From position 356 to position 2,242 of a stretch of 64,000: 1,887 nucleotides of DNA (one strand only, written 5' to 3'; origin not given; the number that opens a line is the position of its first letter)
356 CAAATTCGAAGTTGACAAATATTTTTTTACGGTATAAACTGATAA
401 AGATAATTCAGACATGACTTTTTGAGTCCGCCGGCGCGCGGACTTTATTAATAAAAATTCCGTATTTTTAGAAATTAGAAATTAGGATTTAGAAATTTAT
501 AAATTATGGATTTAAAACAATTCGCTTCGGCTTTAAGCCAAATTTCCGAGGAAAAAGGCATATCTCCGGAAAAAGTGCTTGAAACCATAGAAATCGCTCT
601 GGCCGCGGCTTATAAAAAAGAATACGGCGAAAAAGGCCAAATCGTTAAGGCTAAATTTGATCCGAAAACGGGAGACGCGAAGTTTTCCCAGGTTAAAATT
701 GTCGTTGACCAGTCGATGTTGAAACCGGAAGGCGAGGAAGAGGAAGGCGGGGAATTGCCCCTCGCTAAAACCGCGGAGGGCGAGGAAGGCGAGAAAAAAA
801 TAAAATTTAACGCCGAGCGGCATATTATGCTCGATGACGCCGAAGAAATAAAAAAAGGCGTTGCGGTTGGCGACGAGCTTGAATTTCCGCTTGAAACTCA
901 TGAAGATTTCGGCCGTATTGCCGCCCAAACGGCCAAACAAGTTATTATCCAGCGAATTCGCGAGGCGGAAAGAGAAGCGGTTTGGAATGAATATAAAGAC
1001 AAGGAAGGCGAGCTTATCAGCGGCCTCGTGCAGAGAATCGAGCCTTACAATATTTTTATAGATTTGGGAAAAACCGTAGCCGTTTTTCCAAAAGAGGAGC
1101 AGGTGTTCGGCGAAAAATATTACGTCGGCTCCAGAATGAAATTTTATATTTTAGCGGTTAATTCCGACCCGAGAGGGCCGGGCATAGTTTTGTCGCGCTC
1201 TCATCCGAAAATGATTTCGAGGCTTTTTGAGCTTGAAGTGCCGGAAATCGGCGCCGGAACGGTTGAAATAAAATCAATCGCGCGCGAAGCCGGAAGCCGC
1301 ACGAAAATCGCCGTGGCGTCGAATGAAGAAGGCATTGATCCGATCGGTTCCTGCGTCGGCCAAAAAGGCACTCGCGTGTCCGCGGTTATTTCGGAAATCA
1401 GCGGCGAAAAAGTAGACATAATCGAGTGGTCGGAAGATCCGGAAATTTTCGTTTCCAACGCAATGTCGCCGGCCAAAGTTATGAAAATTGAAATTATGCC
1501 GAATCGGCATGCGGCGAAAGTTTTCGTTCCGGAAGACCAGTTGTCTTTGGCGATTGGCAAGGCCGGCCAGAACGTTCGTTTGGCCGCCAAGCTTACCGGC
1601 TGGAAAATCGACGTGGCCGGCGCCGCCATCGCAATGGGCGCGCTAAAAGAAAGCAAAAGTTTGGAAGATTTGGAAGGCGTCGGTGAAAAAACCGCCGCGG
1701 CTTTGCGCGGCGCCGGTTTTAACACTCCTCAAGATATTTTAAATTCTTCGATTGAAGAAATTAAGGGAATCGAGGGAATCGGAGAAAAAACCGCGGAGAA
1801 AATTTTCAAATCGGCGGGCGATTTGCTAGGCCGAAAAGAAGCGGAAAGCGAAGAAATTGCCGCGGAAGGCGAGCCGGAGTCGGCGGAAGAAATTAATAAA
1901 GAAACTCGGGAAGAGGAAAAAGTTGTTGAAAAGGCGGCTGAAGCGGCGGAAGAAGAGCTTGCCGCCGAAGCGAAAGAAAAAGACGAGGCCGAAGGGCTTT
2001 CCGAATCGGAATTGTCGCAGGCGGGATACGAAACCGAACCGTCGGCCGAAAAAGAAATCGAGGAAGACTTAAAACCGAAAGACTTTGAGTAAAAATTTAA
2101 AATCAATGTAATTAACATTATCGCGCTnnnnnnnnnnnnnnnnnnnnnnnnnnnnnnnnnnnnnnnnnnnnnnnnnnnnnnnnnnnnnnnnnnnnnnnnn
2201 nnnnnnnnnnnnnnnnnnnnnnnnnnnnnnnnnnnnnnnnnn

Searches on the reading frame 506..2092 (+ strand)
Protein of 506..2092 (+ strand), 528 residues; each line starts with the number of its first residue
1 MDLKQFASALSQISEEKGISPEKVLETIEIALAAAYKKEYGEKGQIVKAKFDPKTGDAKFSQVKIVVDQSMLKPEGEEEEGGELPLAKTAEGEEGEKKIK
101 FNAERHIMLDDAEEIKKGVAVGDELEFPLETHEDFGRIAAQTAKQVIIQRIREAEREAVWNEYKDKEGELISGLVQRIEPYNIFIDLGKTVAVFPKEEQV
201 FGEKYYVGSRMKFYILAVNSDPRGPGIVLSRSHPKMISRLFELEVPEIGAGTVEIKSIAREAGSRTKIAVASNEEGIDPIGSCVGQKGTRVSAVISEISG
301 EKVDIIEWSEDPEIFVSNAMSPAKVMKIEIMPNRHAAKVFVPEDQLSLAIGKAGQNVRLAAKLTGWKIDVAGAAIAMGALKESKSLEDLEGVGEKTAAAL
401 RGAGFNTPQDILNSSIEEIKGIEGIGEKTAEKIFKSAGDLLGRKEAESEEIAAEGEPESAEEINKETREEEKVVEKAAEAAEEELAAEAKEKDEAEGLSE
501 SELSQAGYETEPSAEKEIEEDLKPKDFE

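Call 49: find_encoding_contigs(protein=window:506-2092:+, flank=10000, max_places=2)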
Protein window:506-2092:+ (528 aa): 1 contig read that carries it; 1 place shown.
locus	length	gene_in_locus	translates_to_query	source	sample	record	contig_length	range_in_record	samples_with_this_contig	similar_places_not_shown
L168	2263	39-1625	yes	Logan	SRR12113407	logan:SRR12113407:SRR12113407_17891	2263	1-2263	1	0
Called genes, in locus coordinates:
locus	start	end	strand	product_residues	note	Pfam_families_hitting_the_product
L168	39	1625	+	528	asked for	PF08529:NusA_N, PF00575:S1 (faint), PF13184:KH_NusA_1st, PF26594:KH_NusA_2nd, PF14520:HHH_5, PF00633:HHH (weak)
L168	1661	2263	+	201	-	?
